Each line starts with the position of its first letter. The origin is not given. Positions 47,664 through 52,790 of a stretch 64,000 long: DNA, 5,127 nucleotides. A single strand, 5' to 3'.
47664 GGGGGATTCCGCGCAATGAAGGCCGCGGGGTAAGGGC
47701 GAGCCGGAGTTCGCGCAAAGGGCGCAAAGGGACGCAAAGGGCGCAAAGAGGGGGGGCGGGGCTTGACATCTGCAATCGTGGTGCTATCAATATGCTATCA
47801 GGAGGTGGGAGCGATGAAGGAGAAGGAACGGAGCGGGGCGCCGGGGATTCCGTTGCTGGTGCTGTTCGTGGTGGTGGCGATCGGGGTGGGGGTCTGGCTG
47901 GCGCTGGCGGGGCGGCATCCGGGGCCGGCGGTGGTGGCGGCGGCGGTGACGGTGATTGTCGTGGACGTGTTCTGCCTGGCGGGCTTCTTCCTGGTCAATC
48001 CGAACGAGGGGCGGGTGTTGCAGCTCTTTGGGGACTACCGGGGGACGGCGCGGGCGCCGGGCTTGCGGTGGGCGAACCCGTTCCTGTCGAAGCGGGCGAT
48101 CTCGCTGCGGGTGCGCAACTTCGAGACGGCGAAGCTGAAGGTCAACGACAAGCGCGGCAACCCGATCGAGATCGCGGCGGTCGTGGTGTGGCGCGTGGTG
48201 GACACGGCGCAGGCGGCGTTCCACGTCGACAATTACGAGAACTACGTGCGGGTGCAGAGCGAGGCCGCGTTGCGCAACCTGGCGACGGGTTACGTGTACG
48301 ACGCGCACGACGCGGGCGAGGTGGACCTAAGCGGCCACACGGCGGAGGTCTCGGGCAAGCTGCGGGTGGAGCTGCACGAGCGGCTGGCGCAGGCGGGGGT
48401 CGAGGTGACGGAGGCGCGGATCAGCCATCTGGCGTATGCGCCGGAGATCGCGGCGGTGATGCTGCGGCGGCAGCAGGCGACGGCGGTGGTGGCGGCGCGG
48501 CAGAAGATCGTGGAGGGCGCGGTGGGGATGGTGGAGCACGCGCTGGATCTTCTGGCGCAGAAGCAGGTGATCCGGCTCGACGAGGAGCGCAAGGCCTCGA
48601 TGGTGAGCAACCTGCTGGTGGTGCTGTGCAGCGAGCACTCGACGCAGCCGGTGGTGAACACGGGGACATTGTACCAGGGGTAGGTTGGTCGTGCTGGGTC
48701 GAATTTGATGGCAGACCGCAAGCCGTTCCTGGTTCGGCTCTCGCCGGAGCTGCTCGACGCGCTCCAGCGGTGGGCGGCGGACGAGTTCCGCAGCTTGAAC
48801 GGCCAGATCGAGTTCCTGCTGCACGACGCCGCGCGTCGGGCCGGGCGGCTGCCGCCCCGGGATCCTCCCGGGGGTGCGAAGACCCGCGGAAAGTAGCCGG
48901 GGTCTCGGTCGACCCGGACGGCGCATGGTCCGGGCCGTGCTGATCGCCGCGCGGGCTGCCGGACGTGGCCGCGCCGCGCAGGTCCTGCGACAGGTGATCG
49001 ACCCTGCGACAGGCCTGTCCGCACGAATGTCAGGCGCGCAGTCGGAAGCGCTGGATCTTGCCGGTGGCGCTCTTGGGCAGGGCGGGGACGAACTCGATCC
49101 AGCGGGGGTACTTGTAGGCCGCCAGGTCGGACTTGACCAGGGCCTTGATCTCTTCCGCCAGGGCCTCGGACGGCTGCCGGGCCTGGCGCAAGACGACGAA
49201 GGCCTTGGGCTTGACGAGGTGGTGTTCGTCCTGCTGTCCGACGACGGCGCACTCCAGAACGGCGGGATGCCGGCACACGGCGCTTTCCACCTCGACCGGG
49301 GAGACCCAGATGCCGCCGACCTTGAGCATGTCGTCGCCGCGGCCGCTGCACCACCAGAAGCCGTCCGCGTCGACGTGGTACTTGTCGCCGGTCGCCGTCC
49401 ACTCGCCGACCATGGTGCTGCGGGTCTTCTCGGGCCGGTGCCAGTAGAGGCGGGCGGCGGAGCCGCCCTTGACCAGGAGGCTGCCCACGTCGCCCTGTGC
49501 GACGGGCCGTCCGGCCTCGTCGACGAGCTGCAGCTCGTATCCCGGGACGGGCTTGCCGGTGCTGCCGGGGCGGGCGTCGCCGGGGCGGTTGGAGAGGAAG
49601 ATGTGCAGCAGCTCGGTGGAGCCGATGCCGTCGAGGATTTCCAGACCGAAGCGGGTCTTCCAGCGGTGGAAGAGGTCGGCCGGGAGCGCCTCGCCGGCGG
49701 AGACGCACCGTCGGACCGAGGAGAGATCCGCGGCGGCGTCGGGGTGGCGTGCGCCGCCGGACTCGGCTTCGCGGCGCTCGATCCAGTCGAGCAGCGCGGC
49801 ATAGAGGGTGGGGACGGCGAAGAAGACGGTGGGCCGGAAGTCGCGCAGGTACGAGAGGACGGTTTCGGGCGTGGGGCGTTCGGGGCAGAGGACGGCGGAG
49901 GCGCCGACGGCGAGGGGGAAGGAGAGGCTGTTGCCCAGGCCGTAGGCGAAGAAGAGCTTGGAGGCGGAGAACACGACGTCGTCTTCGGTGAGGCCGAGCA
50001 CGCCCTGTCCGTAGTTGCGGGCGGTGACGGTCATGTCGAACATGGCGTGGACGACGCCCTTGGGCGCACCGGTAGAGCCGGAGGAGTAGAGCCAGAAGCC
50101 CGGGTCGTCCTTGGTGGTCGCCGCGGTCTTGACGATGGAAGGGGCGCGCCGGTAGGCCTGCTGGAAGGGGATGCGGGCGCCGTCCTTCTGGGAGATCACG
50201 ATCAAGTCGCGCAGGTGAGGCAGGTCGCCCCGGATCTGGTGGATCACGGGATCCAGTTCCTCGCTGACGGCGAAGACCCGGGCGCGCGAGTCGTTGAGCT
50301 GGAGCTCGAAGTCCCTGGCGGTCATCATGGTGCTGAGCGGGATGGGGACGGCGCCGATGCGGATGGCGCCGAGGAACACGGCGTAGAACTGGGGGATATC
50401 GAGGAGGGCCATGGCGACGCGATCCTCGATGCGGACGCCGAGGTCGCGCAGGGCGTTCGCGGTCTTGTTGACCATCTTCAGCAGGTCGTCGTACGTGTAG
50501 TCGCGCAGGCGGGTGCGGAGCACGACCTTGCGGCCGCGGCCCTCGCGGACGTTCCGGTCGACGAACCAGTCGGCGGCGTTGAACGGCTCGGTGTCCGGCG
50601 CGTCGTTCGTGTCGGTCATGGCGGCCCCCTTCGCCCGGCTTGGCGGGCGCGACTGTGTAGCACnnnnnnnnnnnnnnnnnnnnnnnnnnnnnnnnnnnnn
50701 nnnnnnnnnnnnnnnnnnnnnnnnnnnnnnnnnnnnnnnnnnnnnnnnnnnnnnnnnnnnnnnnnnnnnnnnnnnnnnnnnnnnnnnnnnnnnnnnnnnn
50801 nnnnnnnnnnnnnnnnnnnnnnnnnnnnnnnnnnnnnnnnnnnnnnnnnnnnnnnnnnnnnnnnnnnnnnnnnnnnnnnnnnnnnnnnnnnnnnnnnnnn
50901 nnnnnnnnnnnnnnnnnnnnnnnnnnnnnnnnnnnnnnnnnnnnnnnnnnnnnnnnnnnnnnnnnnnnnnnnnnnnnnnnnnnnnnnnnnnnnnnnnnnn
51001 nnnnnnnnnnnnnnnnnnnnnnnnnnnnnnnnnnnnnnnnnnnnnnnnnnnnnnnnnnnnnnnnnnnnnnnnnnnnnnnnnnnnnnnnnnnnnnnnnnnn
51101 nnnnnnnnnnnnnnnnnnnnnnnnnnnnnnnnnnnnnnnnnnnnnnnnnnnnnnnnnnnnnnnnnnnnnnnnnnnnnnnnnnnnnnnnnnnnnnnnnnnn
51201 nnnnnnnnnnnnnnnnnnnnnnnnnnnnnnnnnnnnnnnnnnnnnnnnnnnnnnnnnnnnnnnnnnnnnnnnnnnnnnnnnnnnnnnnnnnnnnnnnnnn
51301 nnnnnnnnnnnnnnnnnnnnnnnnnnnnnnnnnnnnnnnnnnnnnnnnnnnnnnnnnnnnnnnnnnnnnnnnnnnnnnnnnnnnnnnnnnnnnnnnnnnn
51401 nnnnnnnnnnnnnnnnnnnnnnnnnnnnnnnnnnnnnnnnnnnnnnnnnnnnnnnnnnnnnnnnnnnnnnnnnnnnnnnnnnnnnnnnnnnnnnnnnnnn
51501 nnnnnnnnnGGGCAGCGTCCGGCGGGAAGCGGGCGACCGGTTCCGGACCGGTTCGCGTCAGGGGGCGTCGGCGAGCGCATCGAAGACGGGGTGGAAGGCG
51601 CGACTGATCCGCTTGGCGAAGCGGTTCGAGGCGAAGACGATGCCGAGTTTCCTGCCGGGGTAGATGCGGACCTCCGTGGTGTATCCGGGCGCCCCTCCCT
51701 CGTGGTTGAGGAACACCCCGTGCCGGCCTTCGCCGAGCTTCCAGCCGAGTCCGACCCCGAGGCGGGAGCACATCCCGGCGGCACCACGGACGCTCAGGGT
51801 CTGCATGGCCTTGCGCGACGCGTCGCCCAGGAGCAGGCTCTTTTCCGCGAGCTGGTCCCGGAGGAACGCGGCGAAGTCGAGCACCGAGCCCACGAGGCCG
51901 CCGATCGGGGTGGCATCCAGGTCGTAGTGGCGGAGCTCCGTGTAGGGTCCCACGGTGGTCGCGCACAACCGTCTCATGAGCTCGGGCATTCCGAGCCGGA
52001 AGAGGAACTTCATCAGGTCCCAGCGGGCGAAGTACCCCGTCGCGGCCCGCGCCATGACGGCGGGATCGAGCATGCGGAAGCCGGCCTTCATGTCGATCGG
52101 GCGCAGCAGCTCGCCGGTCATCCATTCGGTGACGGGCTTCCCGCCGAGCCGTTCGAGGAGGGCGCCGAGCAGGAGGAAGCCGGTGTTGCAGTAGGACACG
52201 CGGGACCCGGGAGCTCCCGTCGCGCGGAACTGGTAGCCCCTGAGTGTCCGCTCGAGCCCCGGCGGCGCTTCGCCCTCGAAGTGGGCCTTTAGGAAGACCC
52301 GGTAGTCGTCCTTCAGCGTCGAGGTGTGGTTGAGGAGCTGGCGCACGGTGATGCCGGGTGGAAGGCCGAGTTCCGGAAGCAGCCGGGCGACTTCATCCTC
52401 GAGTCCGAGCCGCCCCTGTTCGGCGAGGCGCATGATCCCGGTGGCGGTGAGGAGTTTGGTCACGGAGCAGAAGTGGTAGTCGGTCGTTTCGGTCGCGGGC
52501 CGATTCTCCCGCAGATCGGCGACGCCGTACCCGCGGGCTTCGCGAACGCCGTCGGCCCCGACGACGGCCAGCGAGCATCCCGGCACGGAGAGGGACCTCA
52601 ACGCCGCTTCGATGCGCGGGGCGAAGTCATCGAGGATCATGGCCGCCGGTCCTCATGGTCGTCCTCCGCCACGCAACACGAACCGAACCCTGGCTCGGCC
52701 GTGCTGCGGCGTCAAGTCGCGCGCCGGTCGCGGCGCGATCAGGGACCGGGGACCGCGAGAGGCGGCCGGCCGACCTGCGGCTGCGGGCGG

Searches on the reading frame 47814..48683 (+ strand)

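Call 79: search_protein_families(library=pfam, proteins=[window:47814-48683:+], max_evalue=0.001)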
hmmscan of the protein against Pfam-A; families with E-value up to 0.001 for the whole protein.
window:47814-48683:+ (289 aa): 1 family
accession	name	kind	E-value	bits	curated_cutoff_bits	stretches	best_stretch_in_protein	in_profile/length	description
PF01145.31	Band_7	-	1.1e-23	84.6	23.6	1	61-232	3-171/176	SPFH domain / Band 7 family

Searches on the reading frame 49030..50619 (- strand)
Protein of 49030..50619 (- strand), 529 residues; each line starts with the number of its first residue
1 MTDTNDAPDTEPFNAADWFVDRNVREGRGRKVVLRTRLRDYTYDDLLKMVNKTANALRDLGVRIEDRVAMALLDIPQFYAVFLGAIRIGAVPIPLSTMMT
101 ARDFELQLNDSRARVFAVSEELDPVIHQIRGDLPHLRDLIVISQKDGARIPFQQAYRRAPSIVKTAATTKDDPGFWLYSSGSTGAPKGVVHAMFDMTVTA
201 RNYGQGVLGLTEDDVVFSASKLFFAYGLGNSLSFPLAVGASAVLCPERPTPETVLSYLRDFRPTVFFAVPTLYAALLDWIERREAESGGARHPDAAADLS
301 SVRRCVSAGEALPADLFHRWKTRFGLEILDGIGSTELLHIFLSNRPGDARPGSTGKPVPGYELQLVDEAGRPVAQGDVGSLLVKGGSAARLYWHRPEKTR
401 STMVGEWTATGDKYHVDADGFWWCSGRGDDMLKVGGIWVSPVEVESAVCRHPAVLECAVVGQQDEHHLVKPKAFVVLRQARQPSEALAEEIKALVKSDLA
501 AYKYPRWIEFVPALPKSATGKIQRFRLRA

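Call 79: search_protein_families(library=pfam, proteins=[window:49030-50619:-], max_evalue=0.001)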
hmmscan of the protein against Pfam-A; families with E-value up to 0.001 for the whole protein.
window:49030-50619:- (529 aa): 2 families
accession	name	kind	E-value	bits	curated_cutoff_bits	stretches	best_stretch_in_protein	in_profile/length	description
PF00501.34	AMP-binding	-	2.9e-76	257.2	29.9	1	24-393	5-384/384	AMP-binding enzyme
PF13193.12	AMP-binding_C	-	6.5e-21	75.5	24.5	1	443-521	1-76/76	AMP-binding enzyme C-terminal domain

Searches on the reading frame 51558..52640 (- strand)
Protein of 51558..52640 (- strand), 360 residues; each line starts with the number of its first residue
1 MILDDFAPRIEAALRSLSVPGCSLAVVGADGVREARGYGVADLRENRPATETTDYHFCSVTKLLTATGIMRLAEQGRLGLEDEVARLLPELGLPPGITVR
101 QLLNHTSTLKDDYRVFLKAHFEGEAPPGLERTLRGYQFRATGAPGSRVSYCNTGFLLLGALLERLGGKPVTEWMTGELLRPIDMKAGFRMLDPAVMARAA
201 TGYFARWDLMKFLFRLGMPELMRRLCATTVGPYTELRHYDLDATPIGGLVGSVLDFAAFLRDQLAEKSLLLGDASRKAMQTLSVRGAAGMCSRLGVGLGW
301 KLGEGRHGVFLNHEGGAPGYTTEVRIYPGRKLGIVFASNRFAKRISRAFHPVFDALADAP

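Call 12: search_protein_families(library=pfam, proteins=[window:51558-52640:-], max_evalue=0.01)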
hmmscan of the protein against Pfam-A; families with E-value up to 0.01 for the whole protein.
window:51558-52640:- (360 aa): 1 family
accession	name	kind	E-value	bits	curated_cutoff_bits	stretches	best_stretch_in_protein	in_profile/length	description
PF00144.29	Beta-lactamase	-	4.2e-53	181.1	27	1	10-344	5-314/329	Beta-lactamase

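Call 41: find_encoding_contigs(protein=window:51558-52640:-, flank=10000, max_places=6)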
Protein window:51558-52640:- (360 aa): 1 contig read that carries it; 1 place shown.
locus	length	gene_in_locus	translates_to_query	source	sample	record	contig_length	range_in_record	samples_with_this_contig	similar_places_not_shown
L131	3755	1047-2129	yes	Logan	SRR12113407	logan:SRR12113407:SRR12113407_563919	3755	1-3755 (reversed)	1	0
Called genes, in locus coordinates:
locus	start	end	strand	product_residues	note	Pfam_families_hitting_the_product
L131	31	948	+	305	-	-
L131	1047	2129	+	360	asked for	PF00144:Beta-lactamase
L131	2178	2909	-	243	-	-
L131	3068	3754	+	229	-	?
